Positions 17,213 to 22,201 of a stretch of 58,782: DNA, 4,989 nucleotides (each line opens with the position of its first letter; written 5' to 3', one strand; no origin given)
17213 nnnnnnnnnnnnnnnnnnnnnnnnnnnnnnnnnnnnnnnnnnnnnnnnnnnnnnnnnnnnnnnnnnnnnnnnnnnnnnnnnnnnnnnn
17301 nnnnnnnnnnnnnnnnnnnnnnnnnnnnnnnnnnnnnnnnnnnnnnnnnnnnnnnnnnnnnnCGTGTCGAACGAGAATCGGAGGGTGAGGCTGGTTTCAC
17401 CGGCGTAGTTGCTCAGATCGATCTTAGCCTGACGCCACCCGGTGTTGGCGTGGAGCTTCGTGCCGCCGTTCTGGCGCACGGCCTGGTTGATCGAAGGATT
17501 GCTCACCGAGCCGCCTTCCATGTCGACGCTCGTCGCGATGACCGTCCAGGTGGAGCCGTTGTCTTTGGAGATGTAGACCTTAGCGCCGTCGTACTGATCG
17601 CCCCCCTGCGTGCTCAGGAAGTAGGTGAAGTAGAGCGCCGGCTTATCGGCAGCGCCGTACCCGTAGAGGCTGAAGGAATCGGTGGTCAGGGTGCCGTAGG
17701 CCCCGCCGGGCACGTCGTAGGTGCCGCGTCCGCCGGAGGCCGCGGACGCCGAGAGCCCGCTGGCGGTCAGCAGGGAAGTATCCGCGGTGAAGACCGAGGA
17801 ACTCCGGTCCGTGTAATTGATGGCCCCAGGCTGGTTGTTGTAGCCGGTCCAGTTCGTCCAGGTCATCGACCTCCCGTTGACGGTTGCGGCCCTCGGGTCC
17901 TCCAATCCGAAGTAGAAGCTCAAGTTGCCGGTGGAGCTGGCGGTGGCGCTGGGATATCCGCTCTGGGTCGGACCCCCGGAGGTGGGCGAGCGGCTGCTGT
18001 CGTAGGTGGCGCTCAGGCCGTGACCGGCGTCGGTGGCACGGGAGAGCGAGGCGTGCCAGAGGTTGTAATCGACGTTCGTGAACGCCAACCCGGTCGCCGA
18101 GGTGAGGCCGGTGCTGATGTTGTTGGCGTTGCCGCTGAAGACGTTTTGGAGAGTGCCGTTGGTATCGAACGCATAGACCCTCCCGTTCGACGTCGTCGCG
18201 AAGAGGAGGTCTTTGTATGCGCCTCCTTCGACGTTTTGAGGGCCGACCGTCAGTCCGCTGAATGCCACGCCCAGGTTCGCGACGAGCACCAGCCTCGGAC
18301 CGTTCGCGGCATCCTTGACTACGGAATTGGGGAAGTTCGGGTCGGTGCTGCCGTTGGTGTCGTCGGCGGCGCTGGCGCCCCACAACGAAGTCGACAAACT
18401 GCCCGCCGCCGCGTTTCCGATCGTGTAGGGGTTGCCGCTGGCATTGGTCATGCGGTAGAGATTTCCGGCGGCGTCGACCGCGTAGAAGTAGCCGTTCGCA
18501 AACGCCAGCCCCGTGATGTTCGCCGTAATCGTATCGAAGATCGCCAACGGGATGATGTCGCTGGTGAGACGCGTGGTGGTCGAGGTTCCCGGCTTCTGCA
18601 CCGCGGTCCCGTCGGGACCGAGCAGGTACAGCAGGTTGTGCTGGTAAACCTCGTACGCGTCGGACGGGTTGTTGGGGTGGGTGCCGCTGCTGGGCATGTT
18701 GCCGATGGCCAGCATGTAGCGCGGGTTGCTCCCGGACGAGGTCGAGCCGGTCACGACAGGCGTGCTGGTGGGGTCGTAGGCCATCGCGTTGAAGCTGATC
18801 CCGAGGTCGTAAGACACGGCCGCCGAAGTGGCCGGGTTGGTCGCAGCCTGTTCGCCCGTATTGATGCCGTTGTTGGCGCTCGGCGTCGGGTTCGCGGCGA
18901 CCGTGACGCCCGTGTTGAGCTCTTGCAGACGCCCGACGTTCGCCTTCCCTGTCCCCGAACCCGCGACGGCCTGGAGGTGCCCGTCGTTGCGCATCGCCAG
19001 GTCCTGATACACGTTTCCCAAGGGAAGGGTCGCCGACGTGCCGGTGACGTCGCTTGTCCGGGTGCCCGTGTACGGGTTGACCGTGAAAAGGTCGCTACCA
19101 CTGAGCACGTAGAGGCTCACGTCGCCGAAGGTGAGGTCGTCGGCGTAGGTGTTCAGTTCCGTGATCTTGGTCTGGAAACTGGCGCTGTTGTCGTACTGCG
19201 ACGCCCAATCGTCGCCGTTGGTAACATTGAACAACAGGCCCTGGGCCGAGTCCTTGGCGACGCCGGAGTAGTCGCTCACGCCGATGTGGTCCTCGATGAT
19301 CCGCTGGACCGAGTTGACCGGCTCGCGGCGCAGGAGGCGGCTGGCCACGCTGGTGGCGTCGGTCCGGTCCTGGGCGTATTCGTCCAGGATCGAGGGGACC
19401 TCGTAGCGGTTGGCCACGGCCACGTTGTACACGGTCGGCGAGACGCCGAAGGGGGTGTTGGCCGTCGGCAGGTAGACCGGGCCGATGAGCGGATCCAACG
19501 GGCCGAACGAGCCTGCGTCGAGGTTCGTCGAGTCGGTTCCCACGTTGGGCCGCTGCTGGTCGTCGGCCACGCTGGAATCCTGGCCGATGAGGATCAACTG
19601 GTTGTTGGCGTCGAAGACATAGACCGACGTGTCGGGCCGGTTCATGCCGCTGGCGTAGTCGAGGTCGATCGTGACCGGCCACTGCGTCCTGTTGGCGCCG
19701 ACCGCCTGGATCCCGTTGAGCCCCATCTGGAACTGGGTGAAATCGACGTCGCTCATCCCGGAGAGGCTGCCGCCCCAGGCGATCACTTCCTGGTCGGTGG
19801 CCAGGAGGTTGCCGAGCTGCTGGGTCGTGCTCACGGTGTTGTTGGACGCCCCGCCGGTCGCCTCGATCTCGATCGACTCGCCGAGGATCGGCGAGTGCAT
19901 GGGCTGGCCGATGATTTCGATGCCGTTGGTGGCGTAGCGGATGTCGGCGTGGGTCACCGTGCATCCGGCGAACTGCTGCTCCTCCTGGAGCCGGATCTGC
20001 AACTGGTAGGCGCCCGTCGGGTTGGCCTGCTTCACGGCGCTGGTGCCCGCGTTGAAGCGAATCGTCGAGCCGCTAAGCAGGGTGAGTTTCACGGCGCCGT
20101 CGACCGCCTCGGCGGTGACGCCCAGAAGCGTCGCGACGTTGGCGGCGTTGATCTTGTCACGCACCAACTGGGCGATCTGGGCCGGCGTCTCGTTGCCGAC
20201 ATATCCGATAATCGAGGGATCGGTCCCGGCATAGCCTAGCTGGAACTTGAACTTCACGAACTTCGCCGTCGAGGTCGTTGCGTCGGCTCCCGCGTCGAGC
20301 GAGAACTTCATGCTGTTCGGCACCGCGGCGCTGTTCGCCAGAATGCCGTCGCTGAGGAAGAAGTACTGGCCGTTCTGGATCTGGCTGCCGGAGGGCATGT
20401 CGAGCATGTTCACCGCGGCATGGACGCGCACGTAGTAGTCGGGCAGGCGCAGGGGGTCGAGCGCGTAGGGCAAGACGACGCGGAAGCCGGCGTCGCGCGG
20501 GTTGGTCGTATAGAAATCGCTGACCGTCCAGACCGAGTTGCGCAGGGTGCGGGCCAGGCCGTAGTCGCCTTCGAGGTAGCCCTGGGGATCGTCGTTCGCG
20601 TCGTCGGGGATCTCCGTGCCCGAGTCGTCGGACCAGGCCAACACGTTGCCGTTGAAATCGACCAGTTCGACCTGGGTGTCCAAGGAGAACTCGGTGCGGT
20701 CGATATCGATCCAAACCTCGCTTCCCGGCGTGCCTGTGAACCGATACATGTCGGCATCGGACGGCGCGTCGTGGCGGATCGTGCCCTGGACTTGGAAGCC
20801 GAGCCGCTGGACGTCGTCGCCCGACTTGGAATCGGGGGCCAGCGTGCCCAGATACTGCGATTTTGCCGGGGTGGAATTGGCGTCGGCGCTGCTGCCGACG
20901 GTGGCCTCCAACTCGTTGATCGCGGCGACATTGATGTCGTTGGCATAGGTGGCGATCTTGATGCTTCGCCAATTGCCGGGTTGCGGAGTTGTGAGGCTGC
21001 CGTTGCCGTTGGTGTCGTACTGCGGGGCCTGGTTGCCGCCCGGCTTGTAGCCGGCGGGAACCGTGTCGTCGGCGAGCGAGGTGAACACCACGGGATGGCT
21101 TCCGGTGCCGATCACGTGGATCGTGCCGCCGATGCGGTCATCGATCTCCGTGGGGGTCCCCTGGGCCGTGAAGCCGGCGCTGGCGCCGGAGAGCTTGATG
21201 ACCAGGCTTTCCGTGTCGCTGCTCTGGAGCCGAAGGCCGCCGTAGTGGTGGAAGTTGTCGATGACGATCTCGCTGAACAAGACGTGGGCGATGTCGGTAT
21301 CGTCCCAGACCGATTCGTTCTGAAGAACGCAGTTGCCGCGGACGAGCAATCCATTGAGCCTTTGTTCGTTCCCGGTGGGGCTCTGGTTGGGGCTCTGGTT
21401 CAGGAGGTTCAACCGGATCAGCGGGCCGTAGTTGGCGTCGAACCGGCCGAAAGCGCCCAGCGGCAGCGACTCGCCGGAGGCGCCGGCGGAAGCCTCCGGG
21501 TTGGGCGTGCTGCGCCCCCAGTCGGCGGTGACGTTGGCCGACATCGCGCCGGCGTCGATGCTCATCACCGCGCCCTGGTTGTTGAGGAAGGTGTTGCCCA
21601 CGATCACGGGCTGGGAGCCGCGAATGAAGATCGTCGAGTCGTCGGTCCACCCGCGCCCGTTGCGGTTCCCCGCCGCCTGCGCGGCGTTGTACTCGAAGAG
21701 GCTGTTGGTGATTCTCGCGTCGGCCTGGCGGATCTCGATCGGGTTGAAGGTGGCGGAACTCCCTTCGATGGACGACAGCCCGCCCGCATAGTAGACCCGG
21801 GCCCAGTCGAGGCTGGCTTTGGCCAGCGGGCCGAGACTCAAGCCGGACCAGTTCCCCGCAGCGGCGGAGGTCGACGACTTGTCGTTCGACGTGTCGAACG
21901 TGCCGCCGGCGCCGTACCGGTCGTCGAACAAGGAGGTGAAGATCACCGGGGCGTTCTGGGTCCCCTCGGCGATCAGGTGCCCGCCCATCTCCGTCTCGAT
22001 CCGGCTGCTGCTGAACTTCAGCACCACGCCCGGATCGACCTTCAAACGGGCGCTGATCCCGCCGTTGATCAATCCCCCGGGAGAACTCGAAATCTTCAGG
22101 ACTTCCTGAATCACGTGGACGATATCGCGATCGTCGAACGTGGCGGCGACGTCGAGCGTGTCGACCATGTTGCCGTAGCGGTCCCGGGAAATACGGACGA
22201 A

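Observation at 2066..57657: Mirror-image pair of paralogous giant genes (7,910 and 10,376 codons) as a candidate two-member surface mega-protein system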

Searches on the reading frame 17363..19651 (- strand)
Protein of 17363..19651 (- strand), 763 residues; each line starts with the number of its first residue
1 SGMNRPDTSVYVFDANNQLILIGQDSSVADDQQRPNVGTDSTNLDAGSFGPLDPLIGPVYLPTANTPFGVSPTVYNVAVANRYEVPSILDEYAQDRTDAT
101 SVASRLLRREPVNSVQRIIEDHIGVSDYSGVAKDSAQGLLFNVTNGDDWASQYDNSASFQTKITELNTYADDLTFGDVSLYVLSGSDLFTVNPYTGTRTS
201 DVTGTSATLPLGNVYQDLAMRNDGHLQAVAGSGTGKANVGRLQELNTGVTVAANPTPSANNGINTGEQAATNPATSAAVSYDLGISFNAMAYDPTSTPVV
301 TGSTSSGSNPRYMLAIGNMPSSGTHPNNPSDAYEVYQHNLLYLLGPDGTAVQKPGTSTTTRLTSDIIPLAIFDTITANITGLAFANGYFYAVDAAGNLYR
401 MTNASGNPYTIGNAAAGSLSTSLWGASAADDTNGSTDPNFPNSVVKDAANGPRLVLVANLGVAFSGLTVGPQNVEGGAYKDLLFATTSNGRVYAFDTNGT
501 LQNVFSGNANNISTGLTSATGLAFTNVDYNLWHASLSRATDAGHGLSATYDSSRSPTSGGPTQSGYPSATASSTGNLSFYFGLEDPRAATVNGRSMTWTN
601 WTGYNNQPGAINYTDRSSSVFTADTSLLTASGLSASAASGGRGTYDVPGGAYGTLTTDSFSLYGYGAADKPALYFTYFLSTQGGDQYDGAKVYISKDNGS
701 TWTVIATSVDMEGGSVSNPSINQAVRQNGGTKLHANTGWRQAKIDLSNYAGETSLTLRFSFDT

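Call 71: search_solved_structures(query=A3, max_evalue=0.1)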
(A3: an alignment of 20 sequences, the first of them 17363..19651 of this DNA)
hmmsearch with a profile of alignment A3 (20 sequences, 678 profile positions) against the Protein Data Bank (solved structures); distinct sequences matched with E-value up to 0.1: 6.
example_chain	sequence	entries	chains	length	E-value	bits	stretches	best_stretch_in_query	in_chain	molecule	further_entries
6tjh_A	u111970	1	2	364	2.1e-06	29.8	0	191-418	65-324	Cake9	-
6tji_A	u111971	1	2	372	2.7e-06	29.5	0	154-376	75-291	Cake10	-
6tjg_A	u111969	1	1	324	9.7e-06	27.6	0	190-364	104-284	Cake8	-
6tjf_A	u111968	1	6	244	0.00022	23.2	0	346-385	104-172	Cake6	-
6tje_A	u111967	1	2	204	0.0013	20.6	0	347-415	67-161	Cake5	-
6tjd_A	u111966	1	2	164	0.011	17.5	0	348-376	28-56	Cake4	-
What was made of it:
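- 17363..23341 (-): Conserved beta-rich 'head' of A (aa ~820-2812), including a beta-propeller. This is the family-defining region shared with many metagenomic giants. The A3 profile hits designed propellers at E = 2e-6 (call 71).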

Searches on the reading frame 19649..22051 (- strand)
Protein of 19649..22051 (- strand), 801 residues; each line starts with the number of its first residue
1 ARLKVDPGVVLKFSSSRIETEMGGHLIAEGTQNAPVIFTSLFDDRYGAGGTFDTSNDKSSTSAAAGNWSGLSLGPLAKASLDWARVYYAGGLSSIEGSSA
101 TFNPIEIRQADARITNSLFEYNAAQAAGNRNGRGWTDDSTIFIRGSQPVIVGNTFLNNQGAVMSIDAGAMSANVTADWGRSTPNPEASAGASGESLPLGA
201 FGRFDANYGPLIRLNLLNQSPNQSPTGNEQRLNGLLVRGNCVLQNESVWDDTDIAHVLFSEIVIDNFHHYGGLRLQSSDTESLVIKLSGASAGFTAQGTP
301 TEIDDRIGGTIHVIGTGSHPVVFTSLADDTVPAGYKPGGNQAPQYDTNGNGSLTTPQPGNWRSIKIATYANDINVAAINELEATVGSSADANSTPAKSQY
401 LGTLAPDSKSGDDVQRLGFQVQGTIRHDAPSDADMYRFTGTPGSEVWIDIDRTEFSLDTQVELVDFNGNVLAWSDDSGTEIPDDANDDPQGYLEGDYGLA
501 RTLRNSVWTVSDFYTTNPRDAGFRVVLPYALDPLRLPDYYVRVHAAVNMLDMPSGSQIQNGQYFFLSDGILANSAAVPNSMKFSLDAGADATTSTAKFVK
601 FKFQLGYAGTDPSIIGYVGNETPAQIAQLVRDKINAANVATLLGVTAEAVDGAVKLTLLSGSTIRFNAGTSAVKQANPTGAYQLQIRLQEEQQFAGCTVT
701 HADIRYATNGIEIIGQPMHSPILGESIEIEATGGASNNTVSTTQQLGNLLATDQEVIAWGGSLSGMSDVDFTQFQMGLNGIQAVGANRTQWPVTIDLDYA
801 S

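Call 70: search_solved_structures(query=A2, max_evalue=0.1)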
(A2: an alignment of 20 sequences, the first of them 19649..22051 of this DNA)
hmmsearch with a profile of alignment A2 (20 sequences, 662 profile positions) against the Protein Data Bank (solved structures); distinct sequences matched with E-value up to 0.1: 0.
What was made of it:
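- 17363..23341 (-): A2 has no PDB hit (call 70).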
